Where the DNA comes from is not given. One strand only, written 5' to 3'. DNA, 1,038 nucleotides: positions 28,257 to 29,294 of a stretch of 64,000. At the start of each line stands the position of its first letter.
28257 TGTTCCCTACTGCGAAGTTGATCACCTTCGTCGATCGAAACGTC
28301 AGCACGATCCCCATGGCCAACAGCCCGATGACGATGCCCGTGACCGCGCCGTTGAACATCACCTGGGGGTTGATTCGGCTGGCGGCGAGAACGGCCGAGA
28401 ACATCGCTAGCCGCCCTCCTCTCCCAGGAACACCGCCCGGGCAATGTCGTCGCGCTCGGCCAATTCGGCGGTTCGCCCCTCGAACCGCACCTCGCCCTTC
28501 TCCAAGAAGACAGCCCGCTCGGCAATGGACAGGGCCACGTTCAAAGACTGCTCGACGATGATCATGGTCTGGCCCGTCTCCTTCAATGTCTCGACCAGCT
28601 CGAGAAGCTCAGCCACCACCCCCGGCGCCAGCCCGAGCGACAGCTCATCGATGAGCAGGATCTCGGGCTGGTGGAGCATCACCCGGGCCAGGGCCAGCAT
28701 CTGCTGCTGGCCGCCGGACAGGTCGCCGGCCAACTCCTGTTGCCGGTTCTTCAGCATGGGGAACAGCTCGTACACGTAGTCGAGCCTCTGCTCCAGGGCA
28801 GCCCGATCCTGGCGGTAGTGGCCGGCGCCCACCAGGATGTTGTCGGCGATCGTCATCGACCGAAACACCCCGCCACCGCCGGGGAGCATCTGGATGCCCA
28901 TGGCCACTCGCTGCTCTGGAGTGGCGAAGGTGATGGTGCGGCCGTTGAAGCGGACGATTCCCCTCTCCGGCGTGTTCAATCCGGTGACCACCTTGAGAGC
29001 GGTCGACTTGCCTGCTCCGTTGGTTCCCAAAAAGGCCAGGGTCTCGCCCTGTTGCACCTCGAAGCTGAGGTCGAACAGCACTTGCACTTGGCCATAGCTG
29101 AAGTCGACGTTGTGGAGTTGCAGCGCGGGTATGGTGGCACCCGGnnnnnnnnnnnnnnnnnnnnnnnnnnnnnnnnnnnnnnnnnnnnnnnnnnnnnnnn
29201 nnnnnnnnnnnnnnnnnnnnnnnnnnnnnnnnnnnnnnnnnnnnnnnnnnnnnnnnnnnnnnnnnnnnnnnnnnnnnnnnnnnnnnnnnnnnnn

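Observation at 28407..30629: A complete MFS transporter domain is fused in-frame to a LivF-type ABC ATPase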

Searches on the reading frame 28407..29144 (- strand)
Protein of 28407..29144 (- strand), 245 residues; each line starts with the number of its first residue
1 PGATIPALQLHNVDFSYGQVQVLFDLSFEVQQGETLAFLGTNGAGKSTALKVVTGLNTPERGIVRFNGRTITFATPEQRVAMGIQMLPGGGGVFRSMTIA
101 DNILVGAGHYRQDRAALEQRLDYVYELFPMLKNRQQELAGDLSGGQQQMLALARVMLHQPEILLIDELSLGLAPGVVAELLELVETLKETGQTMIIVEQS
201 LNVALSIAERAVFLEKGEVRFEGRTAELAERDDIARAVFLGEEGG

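Call 23: search_solved_structures(query=window:28407-29144:-, max_evalue=1e-20)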
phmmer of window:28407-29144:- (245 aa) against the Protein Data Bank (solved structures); distinct sequences matched with E-value up to 1e-20: 119 (the best 60 are shown).
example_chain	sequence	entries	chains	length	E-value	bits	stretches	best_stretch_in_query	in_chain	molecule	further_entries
1ji0_A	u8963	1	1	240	1.1e-49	172.7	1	8-241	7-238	ABC transporter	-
7niu_A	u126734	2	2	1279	1.4e-41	146.2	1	8-234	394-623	Isoform 2 of Phosphatidylcholine translocator ABCB4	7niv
6s7p_A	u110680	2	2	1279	9.8e-41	143.4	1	8-234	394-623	Phosphatidylcholine translocator ABCB4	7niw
6fn1_A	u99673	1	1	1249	5.1e-39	137.8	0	8-205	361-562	Human-mouse chimeric ABCB1 (ABCBHM)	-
6fn4_A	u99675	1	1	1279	5.6e-39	137.7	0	8-205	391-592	Apo form of Human-mouse chimeric ABCB1 (ABCB1HM) in complex with Antigen binding fragment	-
6qex_A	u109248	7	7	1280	6.3e-38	134.2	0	8-206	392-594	Multidrug resistance protein 1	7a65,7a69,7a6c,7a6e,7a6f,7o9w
8gmg_A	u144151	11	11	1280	6.3e-38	134.2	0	8-206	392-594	ATP-dependent translocase ABCB1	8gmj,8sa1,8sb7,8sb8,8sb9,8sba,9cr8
8sa0_A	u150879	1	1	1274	6.4e-38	134.2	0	8-206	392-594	ATP-dependent translocase ABCB1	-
6q81_A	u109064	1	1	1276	7.6e-38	134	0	8-205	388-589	P-glycoprotein (ABCB1)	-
6ujw_A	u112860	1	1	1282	7.6e-38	134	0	8-205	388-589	ATP-dependent translocase ABCB1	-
6ujs_A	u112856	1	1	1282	7.6e-38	134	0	8-205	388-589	ATP-dependent translocase ABCB1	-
6ujp_A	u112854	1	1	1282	7.6e-38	134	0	8-205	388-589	ATP-dependent translocase ABCB1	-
6ujt_A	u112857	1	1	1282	7.6e-38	134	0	8-205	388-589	ATP-dependent translocase ABCB1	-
6ujr_A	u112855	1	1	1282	7.6e-38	134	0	8-205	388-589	ATP-dependent translocase ABCB1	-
4m1m_A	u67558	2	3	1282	7.6e-38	134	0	8-205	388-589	Multidrug resistance protein 1A | ATP-dependent translocase ABCB1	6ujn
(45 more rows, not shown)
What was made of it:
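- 28410..29129 (-): LivF/UrtE-type nucleotide-binding domain (aa 501-740). PDB 1ji0 at E 1e-49 (call 23).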

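Call 43: search_solved_structures(query=window:28407-29144:-, max_evalue=1e-40, show_alignments=1)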
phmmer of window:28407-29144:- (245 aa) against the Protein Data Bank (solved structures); distinct sequences matched with E-value up to 1e-40: 3.
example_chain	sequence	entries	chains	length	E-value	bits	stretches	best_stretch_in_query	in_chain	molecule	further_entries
1ji0_A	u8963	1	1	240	1.1e-49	172.7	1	8-241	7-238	ABC transporter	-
7niu_A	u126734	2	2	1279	1.4e-41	146.2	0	8-234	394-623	Isoform 2 of Phosphatidylcholine translocator ABCB4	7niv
6s7p_A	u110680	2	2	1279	9.8e-41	143.4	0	8-234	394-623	Phosphatidylcholine translocator ABCB4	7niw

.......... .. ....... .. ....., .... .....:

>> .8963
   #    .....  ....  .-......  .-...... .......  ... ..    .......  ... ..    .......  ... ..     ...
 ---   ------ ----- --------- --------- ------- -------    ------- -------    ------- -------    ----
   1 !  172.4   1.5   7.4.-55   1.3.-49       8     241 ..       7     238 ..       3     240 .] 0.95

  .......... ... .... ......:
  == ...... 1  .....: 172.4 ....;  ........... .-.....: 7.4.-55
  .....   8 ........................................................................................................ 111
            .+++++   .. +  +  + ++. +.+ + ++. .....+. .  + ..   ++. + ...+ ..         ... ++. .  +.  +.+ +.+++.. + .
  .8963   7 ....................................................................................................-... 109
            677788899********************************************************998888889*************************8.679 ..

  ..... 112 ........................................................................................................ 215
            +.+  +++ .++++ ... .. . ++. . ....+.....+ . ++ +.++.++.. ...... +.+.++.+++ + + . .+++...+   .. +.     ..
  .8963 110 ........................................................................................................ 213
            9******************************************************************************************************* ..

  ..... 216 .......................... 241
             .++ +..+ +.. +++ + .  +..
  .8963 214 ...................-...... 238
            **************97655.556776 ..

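Call 68: search_dna_similar(query=window:28407-29144:-, collection=plasmids, mode=protein, max_rows=30, rows=spread, max_evalue=1e-30)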
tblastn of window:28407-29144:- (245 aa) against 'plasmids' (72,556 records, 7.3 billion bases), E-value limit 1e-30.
Records with a match: 1896; places in all: 2968; records where one place covers at least 80% of the query: 1895.
Best place of each record, by identity: 60-80% 1; <60% 1895.
By first word of the organism name: Klebsiella 369; Rhizobium 322; Sinorhizobium 147; Ralstonia 136; Agrobacterium 87; Pseudosulfitobacter 82; Azospirillum 49; Sulfitobacter 45; Paracoccus 35; Shinella 24; and 154 more.
By predicted mobility (MOB-suite, as given by PLSDB): non-mobilizable 912; conjugative 698; mobilizable 286.
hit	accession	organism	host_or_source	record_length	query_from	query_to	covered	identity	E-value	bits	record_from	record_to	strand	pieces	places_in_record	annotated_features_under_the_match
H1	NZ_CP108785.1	Embleya sp. NBC_00888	-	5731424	5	243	98%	61.7%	1e-85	284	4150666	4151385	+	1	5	none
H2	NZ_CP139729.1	Sulfitobacter faviae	Bacterial Culture,hydrothermal vent ...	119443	8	239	95%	41.6%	6e-43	161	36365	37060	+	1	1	ABC transporter ATP-binding protein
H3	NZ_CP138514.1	Variovorax paradoxus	Legume root,PacBio whole genome assembly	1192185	8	241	96%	40.6%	4e-48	176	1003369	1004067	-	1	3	none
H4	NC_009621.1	Sinorhizobium medicae WSM419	-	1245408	6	241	96%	39.8%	9e-47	172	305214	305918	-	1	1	record has no annotation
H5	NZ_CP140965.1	Sinorhizobium medicae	Medicago lupulina,whole organism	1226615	6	241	96%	39.4%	4e-46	171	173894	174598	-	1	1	record has no annotation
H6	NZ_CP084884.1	Natrinema zhouii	pure culture,Salt mine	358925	12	243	95%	39.7%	1e-37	146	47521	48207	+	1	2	ABC transporter ATP-binding protein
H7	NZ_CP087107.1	Methylobacterium sp. NMS14P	Coffea arabica,Pure culture,root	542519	1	241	98%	37.6%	4e-40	154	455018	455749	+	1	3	ABC transporter ATP-binding protein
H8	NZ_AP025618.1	Thermus thermophilus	-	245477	8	241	96%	38.0%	9e-38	147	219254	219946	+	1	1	ABC transporter ATP-binding protein (x2)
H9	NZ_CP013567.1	Rhizobium phaseoli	Phaseolus vulgaris,Whole ...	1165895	5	243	98%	36.8%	1e-35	140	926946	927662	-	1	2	record has no annotation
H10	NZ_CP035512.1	Haematobacter massiliensis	single cell,human skin swab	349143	8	236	93%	38.0%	1e-42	160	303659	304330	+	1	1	ABC transporter ATP-binding protein (x2)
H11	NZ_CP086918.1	Pseudosulfitobacter pseudonitzschiae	Skeletonema costatum,The surface ...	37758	8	238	94%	37.5%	7e-39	150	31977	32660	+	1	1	ABC transporter ATP-binding protein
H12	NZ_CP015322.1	Mesorhizobium amorphae CCNWGS0123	Robinia pseudoacacia,cell culture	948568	8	234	93%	37.9%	4e-40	154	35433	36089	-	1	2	ABC transporter ATP-binding protein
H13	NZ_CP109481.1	Streptomyces sp. NBC_01450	-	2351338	1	241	98%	35.3%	8e-34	135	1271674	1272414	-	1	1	none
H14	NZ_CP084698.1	Rhizobium ruizarguesonis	Pisum sativum L.,Cell culture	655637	1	222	91%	38.1%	4e-33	133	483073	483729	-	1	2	ABC transporter ATP-binding protein | ATP-binding cassette domain-containing protein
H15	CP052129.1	Ralstonia solanacearum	tomato,cell culture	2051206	8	229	91%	38.0%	4e-38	147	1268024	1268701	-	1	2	ABC transporter ATP-binding protein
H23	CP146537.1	Klebsiella quasipneumoniae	Hospital Wastewater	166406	6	228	91%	34.4%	9e-33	132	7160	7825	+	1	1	urtE: urea ABC transporter ATP-binding subunit UrtE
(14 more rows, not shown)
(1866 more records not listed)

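Call 69: get_annotated_region(hit=H1, flank=6000)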
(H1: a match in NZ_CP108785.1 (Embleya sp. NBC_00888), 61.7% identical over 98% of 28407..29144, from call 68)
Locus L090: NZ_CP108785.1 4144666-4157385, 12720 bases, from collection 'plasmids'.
description: Embleya sp. NBC_00888 plasmid unnamed1, complete sequence
organism: Embleya sp. NBC_00888 (NCBI taxid 2975960)
taxonomy: Bacteria; Actinomycetota; Actinomycetes; Kitasatosporales; Streptomycetaceae; Embleya; Embleya sp. NBC 00888
host: -; source: -; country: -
typing (MOB-suite, as given by PLSDB): mobilizable; relaxase MOBP
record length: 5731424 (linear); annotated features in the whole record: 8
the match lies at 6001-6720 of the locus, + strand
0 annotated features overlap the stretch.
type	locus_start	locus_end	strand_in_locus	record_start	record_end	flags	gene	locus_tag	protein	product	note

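Call 70: get_annotated_region(hit=H2, flank=300)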
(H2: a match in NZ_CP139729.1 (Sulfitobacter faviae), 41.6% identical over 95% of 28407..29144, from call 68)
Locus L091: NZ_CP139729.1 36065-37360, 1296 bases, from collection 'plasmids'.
description: Sulfitobacter faviae strain OXR-9 plasmid unnamed04, complete sequence
organism: Sulfitobacter faviae (NCBI taxid 1775881)
taxonomy: Bacteria; Pseudomonadota; Alphaproteobacteria; Rhodobacterales; Roseobacteraceae; Sulfitobacter; Sulfitobacter faviae
host: -; source: Bacterial Culture,hydrothermal vent plume; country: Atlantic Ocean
typing (MOB-suite, as given by PLSDB): mobilizable; replicon rep_cluster_392,rep_cluster_517; relaxase MOBP
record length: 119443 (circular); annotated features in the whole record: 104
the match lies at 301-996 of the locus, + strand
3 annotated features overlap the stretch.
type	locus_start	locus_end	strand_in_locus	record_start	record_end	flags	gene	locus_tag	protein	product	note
CDS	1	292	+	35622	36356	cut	-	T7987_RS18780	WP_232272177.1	ABC transporter ATP-binding protein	-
CDS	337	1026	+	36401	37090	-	-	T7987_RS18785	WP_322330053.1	ABC transporter ATP-binding protein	-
CDS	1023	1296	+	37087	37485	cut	-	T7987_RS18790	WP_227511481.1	hypothetical protein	-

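Call 71: get_annotated_region(hit=H3, flank=300)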
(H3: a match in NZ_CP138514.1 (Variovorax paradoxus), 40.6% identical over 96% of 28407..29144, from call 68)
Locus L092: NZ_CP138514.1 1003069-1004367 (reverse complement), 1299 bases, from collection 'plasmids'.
description: Variovorax paradoxus strain SPNA7 plasmid unnamed, complete sequence
organism: Variovorax paradoxus (NCBI taxid 34073)
taxonomy: Bacteria; Pseudomonadota; Betaproteobacteria; Burkholderiales; Comamonadaceae; Variovorax; Variovorax paradoxus
host: -; source: Legume root,PacBio whole genome assembly; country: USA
typing (MOB-suite, as given by PLSDB): non-mobilizable
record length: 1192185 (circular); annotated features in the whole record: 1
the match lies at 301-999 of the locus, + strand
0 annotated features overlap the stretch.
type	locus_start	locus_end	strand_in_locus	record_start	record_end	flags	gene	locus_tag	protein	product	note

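Call 72: get_annotated_region(hit=H6, flank=300)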
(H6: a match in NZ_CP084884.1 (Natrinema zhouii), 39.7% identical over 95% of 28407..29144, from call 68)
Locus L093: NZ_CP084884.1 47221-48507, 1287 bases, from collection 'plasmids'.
description: Natrinema zhouii strain YPL30 plasmid unnamed3, complete sequence
organism: Natrinema zhouii (NCBI taxid 1710539)
taxonomy: Archaea; Euryarchaeota; Halobacteria; Halobacteriales; Natrialbaceae; Natrinema; Natrinema zhouii
host: -; source: pure culture,Salt mine; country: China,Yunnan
typing (MOB-suite, as given by PLSDB): non-mobilizable; mating-pair formation MPF_T
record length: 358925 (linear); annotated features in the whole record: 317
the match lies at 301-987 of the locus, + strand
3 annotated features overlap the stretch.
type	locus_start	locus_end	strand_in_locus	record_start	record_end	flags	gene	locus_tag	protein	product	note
CDS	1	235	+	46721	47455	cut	-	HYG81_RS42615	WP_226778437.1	ABC transporter ATP-binding protein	-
CDS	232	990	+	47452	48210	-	-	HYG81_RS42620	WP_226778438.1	ABC transporter ATP-binding protein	-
CDS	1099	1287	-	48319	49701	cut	-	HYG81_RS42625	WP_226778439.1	amidohydrolase family protein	-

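Call 73: get_annotated_region(hit=H8, flank=300)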
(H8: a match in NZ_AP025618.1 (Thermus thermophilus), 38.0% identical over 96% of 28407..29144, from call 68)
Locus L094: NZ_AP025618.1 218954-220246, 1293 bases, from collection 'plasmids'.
description: Thermus thermophilus strain SNM7-6 plasmid pTthSNM7-6b, complete sequence
organism: Thermus thermophilus (NCBI taxid 274)
taxonomy: Bacteria; Deinococcota; Deinococci; Thermales; Thermaceae; Thermus; Thermus thermophilus
host: -; source: -; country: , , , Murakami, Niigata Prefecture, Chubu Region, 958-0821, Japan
typing (MOB-suite, as given by PLSDB): non-mobilizable
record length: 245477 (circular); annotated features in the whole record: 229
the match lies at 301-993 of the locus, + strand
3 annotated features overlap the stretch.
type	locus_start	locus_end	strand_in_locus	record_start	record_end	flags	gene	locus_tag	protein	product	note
CDS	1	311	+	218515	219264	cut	-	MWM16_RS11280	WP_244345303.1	ABC transporter ATP-binding protein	-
CDS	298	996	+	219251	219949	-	-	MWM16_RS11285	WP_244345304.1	ABC transporter ATP-binding protein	-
CDS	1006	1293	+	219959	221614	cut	hutU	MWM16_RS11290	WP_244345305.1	urocanate hydratase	GO:0006548 - histidine catabolic process [Evidence IEA]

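Call 74: get_annotated_region(hit=H13, flank=4000)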
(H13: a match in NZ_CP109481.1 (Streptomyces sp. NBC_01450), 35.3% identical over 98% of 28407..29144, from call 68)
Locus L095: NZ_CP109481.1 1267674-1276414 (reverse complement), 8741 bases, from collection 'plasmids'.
description: Streptomyces sp. NBC_01450 plasmid unnamed1, complete sequence
organism: Streptomyces sp. NBC_01450 (NCBI taxid 2903871)
taxonomy: Bacteria; Actinomycetota; Actinomycetes; Kitasatosporales; Streptomycetaceae; Streptomyces; Streptomyces sp. NBC 01450
host: -; source: -; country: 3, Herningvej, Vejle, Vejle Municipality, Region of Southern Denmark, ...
typing (MOB-suite, as given by PLSDB): mobilizable; replicon rep_cluster_1879,rep_cluster_1910,rep_cluster_43; relaxase MOBP,MOBP
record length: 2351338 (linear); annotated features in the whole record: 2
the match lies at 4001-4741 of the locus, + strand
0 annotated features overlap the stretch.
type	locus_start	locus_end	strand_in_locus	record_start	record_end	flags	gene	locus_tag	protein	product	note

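Call 75: get_annotated_region(hit=H23, flank=300)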
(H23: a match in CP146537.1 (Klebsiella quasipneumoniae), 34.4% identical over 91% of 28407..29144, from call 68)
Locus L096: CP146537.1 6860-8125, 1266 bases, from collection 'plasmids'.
description: Klebsiella quasipneumoniae strain B4.H1.6 plasmid pB4.H1.6.c2, complete sequence
organism: Klebsiella quasipneumoniae (NCBI taxid 1463165)
taxonomy: Bacteria; Pseudomonadota; Gammaproteobacteria; Enterobacterales; Enterobacteriaceae; Klebsiella; Klebsiella quasipneumoniae
host: -; source: Hospital Wastewater; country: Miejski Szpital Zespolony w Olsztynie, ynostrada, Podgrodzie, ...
typing (MOB-suite, as given by PLSDB): non-mobilizable; replicon IncFIB
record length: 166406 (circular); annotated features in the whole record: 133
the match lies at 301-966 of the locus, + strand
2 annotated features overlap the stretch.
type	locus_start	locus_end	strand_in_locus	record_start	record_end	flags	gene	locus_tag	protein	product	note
CDS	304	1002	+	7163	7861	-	urtE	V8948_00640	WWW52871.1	urea ABC transporter ATP-binding subunit UrtE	-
CDS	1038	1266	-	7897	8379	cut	-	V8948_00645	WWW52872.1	helix-turn-helix domain-containing protein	-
